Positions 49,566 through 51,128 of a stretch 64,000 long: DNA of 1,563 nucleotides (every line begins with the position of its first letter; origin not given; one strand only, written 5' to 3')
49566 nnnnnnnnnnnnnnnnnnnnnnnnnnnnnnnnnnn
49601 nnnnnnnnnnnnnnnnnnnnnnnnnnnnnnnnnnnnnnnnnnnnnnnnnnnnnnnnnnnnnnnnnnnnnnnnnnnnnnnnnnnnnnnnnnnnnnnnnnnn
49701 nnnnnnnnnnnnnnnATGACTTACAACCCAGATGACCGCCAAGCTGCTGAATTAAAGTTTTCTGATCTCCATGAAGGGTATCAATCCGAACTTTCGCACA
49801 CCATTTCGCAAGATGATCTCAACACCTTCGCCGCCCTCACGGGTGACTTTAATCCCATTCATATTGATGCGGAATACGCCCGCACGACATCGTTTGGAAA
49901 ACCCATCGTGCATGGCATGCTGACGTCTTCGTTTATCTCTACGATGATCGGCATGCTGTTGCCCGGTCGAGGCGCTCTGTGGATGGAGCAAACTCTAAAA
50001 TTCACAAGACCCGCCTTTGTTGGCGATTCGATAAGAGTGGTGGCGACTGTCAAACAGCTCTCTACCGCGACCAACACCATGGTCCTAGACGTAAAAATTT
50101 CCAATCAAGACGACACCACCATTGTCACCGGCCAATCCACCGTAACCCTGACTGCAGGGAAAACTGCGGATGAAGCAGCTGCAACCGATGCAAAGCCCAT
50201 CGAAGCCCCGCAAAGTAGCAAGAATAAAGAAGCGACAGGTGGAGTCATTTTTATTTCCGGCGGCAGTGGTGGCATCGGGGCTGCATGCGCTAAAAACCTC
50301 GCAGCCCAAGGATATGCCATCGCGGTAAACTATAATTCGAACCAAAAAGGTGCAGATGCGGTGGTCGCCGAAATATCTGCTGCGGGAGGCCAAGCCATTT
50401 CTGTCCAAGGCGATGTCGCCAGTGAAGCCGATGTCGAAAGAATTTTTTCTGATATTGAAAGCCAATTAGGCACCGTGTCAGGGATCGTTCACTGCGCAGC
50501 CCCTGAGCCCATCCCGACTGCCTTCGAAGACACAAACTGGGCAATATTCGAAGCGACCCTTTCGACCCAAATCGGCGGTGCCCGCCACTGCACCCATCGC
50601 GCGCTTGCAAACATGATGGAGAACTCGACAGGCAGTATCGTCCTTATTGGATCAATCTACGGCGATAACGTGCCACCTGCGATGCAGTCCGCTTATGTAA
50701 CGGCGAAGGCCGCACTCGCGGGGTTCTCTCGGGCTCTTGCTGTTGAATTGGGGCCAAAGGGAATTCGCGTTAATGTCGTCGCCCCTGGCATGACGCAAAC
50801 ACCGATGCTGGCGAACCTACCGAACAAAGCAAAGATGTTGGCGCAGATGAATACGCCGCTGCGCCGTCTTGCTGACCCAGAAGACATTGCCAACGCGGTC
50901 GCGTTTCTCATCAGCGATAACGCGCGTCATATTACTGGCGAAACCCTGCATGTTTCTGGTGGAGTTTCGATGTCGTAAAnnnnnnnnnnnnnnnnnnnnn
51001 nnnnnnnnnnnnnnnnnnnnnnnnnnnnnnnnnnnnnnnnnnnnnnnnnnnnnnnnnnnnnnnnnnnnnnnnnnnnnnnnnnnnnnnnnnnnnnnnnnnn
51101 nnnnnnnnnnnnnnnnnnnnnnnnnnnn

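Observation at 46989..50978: Mini type-II FAS/PKS operon (ACP, ketoreductase, MBL hydrolase, KAS III, dehydratase::ketoreductase) divergent from the FkbH operon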

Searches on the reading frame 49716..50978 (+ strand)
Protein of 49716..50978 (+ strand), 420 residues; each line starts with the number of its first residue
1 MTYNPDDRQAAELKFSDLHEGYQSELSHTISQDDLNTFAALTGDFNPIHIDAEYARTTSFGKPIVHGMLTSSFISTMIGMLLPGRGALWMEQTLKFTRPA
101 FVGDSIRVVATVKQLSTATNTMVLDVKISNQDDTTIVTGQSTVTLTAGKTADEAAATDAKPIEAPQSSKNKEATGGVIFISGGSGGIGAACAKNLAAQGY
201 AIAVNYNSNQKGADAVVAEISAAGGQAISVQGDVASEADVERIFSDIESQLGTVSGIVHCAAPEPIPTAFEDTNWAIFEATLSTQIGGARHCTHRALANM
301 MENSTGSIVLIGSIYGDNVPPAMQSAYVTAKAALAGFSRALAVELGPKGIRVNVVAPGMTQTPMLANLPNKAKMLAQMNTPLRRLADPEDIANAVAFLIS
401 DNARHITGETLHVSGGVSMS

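Call 3: search_protein_families(library=pfam, proteins=[window:49716-50978:+])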
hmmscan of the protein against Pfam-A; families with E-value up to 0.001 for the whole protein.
window:49716-50978:+ (420 aa): 8 families
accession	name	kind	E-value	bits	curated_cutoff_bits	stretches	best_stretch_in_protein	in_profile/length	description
PF13561.12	adh_short_C2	-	5.7e-60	203.3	27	1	185-418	6-236/236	Enoyl-(Acyl carrier protein) reductase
PF00106.31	adh_short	-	1.9e-45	155.2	26.6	1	177-370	2-192/195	short chain dehydrogenase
PF01575.25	MaoC_dehydratas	-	1.4e-23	83.2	27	1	20-121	8-110/123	MaoC like domain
PF08659.16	KR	-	2.8e-15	57.1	22.6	1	176-341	1-163/180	KR domain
PF13452.11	FAS1_DH_region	-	7.3e-09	36.3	22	1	25-138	9-131/132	FAS1-like, dehydratase domain region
PF01370.27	Epimerase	-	3.2e-07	30.5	20.9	1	178-409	1-235/240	NAD dependent epimerase/dehydratase family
PF23441.1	SDR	-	7.4e-07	29.3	27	1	170-418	3-256/258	SDR-like rossmann domain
PF03061.28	4HBT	-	0.00028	21.6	20.6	1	80-135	27-77/79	Thioesterase superfamily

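Call 4: search_protein_families(library=ncbifam, proteins=[window:49716-50978:+])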
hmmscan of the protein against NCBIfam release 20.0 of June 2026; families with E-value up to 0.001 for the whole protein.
window:49716-50978:+ (420 aa): 234 families (the best 25 are shown)
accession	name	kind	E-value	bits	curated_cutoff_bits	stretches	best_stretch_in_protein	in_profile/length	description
NF009466.0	PRK12826.1-2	subfamily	9e-61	205.5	222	1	177-419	5-246/248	3-oxoacyl-ACP reductase FabG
NF047420.2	EF_P_mod_YmfI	equivalog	1.5e-56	191.8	238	1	178-417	2-235/236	elongation factor P 5-aminopentanone reductase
TIGR01830.1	3oxo_ACP_reduc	equivalog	1.7e-53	181.8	297.75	1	179-417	2-238/239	3-oxoacyl-[acyl-carrier-protein] reductase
NF005559.1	PRK07231.1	subfamily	2e-51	174.9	215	1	174-418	3-248/249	glucose 1-dehydrogenase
NF005975.0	PRK08063.1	equivalog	9.5e-47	159.4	328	1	176-419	5-248/250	enoyl-[acyl-carrier-protein] reductase FabL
TIGR01829.1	AcAcCoA_reduct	subfamily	1.7e-46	158.8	302.1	1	177-419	2-242/242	acetoacetyl-CoA reductase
NF004197.0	PRK05653.1-1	equivalog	2.3e-46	158.5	332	1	171-420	3-249/249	3-oxoacyl-ACP reductase FabG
NF004199.0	PRK05653.1-4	equivalog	9.4e-46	156.4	301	1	174-419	4-247/247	3-oxoacyl-ACP reductase FabG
NF009464.0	PRK12824.1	subfamily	1.7e-45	155.6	269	1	178-419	5-244/245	3-oxoacyl-ACP reductase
NF005681.0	PRK07478.1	subfamily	5e-45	153.9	267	1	175-419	6-251/254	SDR family oxidoreductase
NF009468.0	PRK12826.1-4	equivalog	7.9e-45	153.5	318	1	174-417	6-247/256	SDR family oxidoreductase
NF004198.0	PRK05653.1-3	equivalog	5.8e-44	150.4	296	1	175-419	7-248/248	3-oxoacyl-ACP reductase FabG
NF009384.0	PRK12743.1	equivalog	8.9e-44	149.6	264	1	177-418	8-248/258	SDR family oxidoreductase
NF006393.0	PRK08642.1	equivalog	2e-43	148.7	292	1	177-419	8-253/254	3-oxoacyl-ACP reductase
NF005067.0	PRK06484.1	equivalog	4.4e-43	147.6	713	1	136-417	239-511/524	short chain dehydrogenase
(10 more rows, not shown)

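Call 17: search_solved_structures(query=window:49716-50978:+, show_alignments=2, max_evalue=0.00001)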
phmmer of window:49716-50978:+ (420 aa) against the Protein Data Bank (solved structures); distinct sequences matched with E-value up to 0.00001: 640 (the best 60 are shown).
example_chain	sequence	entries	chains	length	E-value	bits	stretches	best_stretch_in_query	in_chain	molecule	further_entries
4e3z_A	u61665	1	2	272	5.1e-40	141.4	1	176-416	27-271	Putative oxidoreductase protein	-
3osu_A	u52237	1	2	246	1.3e-39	140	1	179-418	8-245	3-oxoacyl-[acyl-carrier-protein] reductase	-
3sj7_A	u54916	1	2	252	1.5e-39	139.8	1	179-418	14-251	3-oxoacyl-(Acyl-carrier-protein) reductase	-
4iqg_C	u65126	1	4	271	1.6e-39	139.7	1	176-416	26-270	Short-chain dehydrogenase/reductase SDR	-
4mow_A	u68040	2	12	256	1.6e-36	129.8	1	173-417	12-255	Glucose 1-dehydrogenase | Putative glucose 1-dehydrogenase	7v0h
2ph3_A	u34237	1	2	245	2.9e-35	125.7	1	179-418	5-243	3-oxoacyl-[acyl carrier protein] reductase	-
2uvd_A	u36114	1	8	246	7.4e-35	124.4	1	175-418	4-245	3-OXOACYL-(ACYL-CARRIER-PROTEIN) REDUCTASE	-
2hq1_A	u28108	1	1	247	8.2e-35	124.2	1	175-418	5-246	Glucose/ribitol dehydrogenase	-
4dml_A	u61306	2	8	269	1e-34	123.9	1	174-419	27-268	3-oxoacyl-[acyl-carrier-protein] reductase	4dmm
4m8s_A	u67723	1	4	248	1.2e-34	123.6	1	171-419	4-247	Putative 3-oxoacyl-[acyl-carrier protein] reductase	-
4yqy_A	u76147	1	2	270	1.3e-34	123.6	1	173-418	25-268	Putative Dehydrogenase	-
4iin_A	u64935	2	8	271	2e-34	122.9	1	171-418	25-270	3-ketoacyl-acyl carrier protein reductase (FabG)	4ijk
7pcs_B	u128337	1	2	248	2.2e-34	122.8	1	177-419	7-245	BbsD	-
4rzh_A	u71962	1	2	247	3.5e-34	122.1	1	174-419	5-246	3-oxoacyl-[acyl-carrier protein] reductase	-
1i01_A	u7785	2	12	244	8.8e-34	120.8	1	175-419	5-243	BETA-KETOACYL [ACP] REDUCTASE | 3-oxoacyl-[acyl-carrier protein] reductase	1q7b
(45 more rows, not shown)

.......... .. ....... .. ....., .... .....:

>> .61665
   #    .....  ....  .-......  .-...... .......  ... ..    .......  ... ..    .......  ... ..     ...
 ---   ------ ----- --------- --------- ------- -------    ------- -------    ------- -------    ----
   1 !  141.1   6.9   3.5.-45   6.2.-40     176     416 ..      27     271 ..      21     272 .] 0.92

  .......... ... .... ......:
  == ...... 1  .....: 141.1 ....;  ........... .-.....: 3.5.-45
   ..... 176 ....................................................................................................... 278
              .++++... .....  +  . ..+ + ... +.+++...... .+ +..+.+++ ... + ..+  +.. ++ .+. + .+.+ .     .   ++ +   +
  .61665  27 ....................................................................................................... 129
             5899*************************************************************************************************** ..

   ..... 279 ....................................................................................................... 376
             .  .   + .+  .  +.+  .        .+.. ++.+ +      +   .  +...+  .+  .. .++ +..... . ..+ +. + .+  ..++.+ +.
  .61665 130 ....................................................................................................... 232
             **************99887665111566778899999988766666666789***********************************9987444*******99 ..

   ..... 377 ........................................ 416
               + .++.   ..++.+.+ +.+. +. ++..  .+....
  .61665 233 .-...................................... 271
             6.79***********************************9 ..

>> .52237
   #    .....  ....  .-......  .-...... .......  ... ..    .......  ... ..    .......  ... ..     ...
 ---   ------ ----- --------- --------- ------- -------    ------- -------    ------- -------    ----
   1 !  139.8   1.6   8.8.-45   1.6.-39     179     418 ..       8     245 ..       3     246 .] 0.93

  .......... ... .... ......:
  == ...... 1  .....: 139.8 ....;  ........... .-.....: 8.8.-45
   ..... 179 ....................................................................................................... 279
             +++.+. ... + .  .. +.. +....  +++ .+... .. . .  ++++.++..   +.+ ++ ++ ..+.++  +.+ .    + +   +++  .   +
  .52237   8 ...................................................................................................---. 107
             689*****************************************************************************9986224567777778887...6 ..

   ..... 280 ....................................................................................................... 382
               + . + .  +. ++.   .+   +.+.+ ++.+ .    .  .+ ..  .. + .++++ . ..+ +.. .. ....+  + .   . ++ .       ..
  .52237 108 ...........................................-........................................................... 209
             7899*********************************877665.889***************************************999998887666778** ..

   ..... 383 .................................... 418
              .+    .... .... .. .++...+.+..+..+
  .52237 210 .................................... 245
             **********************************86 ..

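Call 18: find_homologous_proteins(query=window:49716-50978:+, max_evalue=1e-20)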
Query window:49716-50978:+ (420 aa): 3170 proteins with E <= 1e-20 among 8000 candidates; the best 120 are listed.
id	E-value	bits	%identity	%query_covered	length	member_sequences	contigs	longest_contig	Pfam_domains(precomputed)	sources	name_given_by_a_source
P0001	4.0e-270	914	100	100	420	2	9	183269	PF08659.17,PF13452.12,PF13561.13,PF01575.26,PF23441.1,PF00106.32,PF01370.28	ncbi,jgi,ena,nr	ncbi:MAG: SDR family oxidoreductase [Rhodospirillales bacterium]|jgi:3-oxoacyl-[acyl-carrier protein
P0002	3.5e-208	710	99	78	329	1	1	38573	PF08659.17,PF13452.12,PF13561.13,PF01575.26,PF00106.32,PF01370.28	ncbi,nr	ncbi:MAG: SDR family NAD(P)-dependent oxidoreductase, partial [Rhodospirillaceae bacterium]|nr:SDR f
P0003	6.5e-201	686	74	100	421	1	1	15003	PF08659.17,PF13452.12,PF13561.13,PF01575.26,PF23441.1,PF00106.32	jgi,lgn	jgi:3-oxoacyl-[acyl-carrier protein] reductase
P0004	1.1e-177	609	66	100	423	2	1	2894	PF08659.17,PF13452.12,PF13561.13,PF01575.26,PF23441.1,PF00106.32,PF01370.28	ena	-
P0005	4.8e-172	591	64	99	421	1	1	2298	PF08659.17,PF13452.12,PF13561.13,PF01575.26,PF00106.32,PF01370.28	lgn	-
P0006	6.3e-169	581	65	96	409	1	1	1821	PF08659.17,PF13452.12,PF13561.13,PF01575.26,PF23441.1,PF00106.32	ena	-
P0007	1.6e-167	576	64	99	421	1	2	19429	PF08659.17,PF13452.12,PF13561.13,PF01575.26,PF23441.1,PF00106.32,PF01370.28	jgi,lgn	-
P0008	3.1e-167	575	64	99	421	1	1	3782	PF08659.17,PF13452.12,PF13561.13,PF01575.26,PF00106.32,PF01370.28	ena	-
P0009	1.4e-164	566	60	100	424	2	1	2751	PF08659.17,PF13452.12,PF13561.13,PF01575.26,PF23441.1,PF00106.32,PF01370.28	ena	-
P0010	2.6e-157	542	59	100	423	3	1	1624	PF08659.17,PF13452.12,PF13561.13,PF01575.26,PF23441.1,PF00106.32,PF01370.28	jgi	jgi:3-oxoacyl-[acyl-carrier protein] reductase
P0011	5.6e-156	538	58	100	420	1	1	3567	PF08659.17,PF13452.12,PF13561.13,PF01575.26,PF23441.1,PF00106.32,PF01370.28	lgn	-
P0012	4.0e-153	529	58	100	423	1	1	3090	PF08659.17,PF13452.12,PF13561.13,PF01575.26,PF23441.1,PF00106.32,PF01370.28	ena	-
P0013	5.3e-151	522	59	100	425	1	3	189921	PF08659.17,PF13452.12,PF13561.13,PF01575.26,PF23441.1,PF00106.32,PF01370.28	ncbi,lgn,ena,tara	ncbi:MAG: SDR family oxidoreductase [Rhodospirillales bacterium]|tara:strand:- start:17840 stop:1911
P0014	7.7e-151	521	58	100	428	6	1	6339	PF08659.17,PF13452.12,PF13561.13,PF01575.26,PF23441.1,PF00106.32,PF01370.28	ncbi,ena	-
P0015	2.2e-150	520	58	100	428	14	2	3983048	PF08659.17,PF13452.12,PF13561.13,PF01575.26,PF23441.1,PF00106.32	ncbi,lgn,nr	ncbi:SDR family oxidoreductase [Thalassospiraceae bacterium LMO-SO8]|nr:SDR family oxidoreductase [A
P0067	4.6e-125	436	53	95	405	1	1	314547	PF08659.17,PF13452.12,PF13561.13,PF01575.26,PF00106.32,PF01370.28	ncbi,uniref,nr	ncbi:SDR family oxidoreductase [Polynucleobacter bastaniensis]|uniref:SDR family oxidoreductase n=1 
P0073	9.8e-124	432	50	100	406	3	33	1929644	PF08659.17,PF13452.12,PF13561.13,PF01575.26,PF23441.1,PF00106.32,PF01370.28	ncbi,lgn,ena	-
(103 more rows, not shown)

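Call 19: find_encoding_contigs(protein=P0015, flank=10000, max_places=1)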
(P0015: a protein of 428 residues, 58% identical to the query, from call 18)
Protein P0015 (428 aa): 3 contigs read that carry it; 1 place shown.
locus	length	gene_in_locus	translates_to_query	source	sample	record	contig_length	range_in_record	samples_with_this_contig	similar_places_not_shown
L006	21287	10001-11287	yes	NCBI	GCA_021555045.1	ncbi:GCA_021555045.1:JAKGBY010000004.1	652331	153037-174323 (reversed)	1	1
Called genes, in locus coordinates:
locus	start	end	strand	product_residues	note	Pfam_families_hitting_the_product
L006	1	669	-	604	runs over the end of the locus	PF13522:GATase_6, PF13537:GATase_7, PF00733:Asn_synthase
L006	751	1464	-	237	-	PF00551:Formyl_trans_N (weak)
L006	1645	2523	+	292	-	PF02522:Antibiotic_NAT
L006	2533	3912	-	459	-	PF00501:AMP-binding, PF13193:AMP-binding_C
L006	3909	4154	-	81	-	-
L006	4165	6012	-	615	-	PF21211:FkbH_N (weak)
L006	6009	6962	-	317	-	PF13489:Methyltransf_23, PF01795:Methyltransf_5 (faint), PF05175:MTS, PF13847:Methyltransf_31, PF08241:Methyltransf_11, PF08242:Methyltransf_12, PF13649:Methyltransf_25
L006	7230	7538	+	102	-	-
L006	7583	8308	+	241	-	PF00106:adh_short, PF13561:adh_short_C2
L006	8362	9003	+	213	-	PF00753:Lactamase_B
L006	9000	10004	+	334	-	PF08545:ACP_syn_III, PF08541:ACP_syn_III_C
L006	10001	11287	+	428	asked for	PF01575:MaoC_dehydratas, PF13452:FAS1_DH_region, PF00106:adh_short, PF08659:KR, PF23441:SDR, PF13561:adh_short_C2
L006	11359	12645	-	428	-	PF16254:DUF4910, PF09940:DUF2172, PF04389:Peptidase_M28 (weak)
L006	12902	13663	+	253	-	PF00891:Methyltransf_2 (weak), PF13489:Methyltransf_23, PF05401:NodS (weak), PF13847:Methyltransf_31, PF08241:Methyltransf_11, PF08242:Methyltransf_12, PF13649:Methyltransf_25, PF01739:CheR (weak)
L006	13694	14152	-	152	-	PF07378:FlbT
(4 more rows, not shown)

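Call 20: find_encoding_contigs(protein=P0067, flank=10000, max_places=1)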
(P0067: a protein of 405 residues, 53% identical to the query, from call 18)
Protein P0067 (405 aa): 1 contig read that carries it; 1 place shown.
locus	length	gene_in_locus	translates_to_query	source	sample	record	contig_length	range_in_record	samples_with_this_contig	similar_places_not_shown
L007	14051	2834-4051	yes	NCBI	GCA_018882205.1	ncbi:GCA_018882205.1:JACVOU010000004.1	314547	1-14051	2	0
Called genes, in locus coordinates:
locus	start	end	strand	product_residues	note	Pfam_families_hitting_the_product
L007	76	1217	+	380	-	PF01527:HTH_Tnp_1, PF13276:HTH_21 (weak), PF00665:rve, PF13683:rve_3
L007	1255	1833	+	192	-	PF00753:Lactamase_B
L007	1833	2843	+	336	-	PF08545:ACP_syn_III, PF08541:ACP_syn_III_C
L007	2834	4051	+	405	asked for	PF01575:MaoC_dehydratas, PF13452:FAS1_DH_region, PF00106:adh_short, PF01370:Epimerase (weak), PF08659:KR (weak), PF13561:adh_short_C2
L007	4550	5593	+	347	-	-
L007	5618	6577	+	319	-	PF27889:PLP_IMCC1989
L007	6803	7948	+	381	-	-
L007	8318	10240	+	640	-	PF00733:Asn_synthase (weak)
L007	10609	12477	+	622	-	-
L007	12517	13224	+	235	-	PF08241:Methyltransf_11 (weak), PF13649:Methyltransf_25 (weak)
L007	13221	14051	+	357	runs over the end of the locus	-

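Call 21: find_encoding_contigs(protein=P0073, flank=10000, max_places=2)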
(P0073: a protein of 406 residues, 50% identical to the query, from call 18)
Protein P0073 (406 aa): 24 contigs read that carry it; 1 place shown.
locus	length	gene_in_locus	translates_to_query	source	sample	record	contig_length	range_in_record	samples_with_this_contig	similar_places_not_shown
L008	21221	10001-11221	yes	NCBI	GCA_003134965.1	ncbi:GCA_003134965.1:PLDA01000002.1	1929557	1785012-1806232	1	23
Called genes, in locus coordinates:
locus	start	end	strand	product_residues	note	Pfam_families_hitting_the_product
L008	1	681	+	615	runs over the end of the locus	PF08450:SGL (faint), PF25021:TEN_NHL (weak), PF01436:NHL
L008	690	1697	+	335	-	PF00535:Glycos_transf_2, PF13641:Glyco_tranf_2_3 (weak)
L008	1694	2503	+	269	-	PF02585:PIG-L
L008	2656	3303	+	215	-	PF13578:Methyltransf_24 (weak)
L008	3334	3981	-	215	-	-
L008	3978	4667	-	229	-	-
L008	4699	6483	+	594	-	-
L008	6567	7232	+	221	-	PF01648:ACPS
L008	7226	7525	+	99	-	-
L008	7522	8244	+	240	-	PF00106:adh_short, PF13561:adh_short_C2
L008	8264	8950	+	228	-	PF00753:Lactamase_B, PF23023:Anti-Pycsar_Apyc1 (faint)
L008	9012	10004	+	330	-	PF08545:ACP_syn_III, PF08541:ACP_syn_III_C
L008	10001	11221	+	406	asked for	PF01575:MaoC_dehydratas, PF13452:FAS1_DH_region, PF00106:adh_short, PF01370:Epimerase, PF08659:KR, PF23441:SDR, PF13561:adh_short_C2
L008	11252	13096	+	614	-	PF21211:FkbH_N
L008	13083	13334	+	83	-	PF00550:PP-binding (weak)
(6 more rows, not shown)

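Call 31: find_related_loci(query=A1, collection=genome_contigs, flank=10000)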
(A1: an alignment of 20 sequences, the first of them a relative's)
Query A1 (420 aa) in genome_contigs; peptide patterns used: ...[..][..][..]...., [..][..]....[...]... (x = any residue, [..] = any of these).
600 stretches matched a pattern (row limit reached: there are more); 585 encode a relative of the query (tblastn E <= 1e-3); the best 80 are kept; 80 distinct loci.
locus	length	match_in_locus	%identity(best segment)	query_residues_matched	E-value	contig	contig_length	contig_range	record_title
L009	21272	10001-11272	59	1-419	9e-159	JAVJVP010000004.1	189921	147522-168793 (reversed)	MAG: Rhodospirillales bacterium isolate C2-GNP5-11 k141_19559, whole genome shotgun sequence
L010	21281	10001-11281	57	1-419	4e-156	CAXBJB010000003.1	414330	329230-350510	MAG TPA_asm: uncultured Alphaproteobacteria bacterium isolate ERR2762157_binner12_Refined_11 genome assembly, contig: ER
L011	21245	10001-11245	54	1-417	7e-147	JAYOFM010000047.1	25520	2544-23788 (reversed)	MAG: Rhodospirillales bacterium isolate 139551_S153_metabat_bins_2.tsv.078 NODE_1942_length_25520_cov_6.011270, whole ge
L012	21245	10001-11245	56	1-419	6e-146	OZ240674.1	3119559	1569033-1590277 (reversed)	MAG: Rhodospirillales bacterium isolate 6ee3a4df-0e34-4dc3-aa72-0311379eb40e genome assembly, chromosome: 1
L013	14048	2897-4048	53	21-419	1e-136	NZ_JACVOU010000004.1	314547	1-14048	Polynucleobacter bastaniensis strain AP-Basta-1000A-D1 NODE_8-NODE_4-NODE_7_length_314684_cov_136, whole genome shotgun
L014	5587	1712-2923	52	1-419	1e-136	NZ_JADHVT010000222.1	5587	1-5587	MAG: Acidovorax sp. isolate BS750m-G8 BS-750m-C30992, whole genome shotgun sequence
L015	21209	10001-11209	48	1-419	3e-135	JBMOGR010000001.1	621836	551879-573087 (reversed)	MAG: Bacteriovoracaceae bacterium isolate Deming_bin.307 contig2, whole genome shotgun sequence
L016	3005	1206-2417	49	1-419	2e-140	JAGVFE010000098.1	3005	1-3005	MAG: Candidatus Woesebacteria bacterium isolate DeMMO2_52 c_000000114267, whole genome shotgun sequence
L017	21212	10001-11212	49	1-419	5e-134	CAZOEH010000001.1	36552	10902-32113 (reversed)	MAG TPA_asm: uncultured Desulfonema sp. isolate SRP062349_co5_33 genome assembly, contig: NODE_264_length_36552_cov_9.03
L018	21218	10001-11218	50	1-420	9e-132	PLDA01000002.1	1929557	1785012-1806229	MAG: Vulcanimicrobiota bacterium isolate palsa_1496 73.20111000_P3D.1_contig_17, whole genome shotgun sequence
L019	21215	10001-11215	47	1-419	5e-129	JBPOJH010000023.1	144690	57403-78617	MAG: Bdellovibrionota bacterium isolate MAG_1466 c_000000614213, whole genome shotgun sequence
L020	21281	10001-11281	57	1-419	5e-157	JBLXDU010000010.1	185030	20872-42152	MAG: Rhodospirillales bacterium isolate ES20-16 S20maxbin_out.036RE.5K@10, whole genome shotgun sequence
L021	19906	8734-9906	46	13-419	6e-126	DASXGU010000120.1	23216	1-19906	MAG TPA_asm: Gemmatimonadaceae bacterium isolate SMAG_U5173 k141_1290260, whole genome shotgun sequence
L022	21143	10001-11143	46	23-419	3e-124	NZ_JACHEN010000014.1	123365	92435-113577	Anaerosolibacter carboniphilus strain DSM 103526 Ga0415316_14, whole genome shotgun sequence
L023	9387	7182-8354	49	14-419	5e-115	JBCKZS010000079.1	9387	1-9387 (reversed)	Vicinamibacterales bacterium isolate SLM_MC1B_24-G04 Node_79_length_9387_cov_55.086865, whole genome shotgun sequence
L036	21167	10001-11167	41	18-419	6e-94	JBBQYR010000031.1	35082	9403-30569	MAG: Chthoniobacterales bacterium isolate Co_metawrap_2172 Cmw_2172_k141_17214954_length_35082_cov_11.9987, whole genome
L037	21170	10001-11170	39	17-419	2e-93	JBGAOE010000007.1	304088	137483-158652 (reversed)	MAG: Bacteroidia bacterium isolate MAG_MBR_H10.51 MBRH10-51_opera_contig_149, whole genome shotgun sequence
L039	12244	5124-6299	39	14-419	2e-92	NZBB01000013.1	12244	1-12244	MAG: Candidatus Woesearchaeota archaeon isolate ARS1441 MHASMcontig_170526, whole genome shotgun sequence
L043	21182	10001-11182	38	14-419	2e-88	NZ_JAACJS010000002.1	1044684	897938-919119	Sediminibacterium roseum strain SYL130 syl130_2, whole genome shotgun sequence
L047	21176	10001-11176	38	14-419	7e-83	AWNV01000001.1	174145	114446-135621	Candidatus Aminicenans sakinawicola JGI OTU-1 OP8COM1_contig_0_0.1, whole genome shotgun sequence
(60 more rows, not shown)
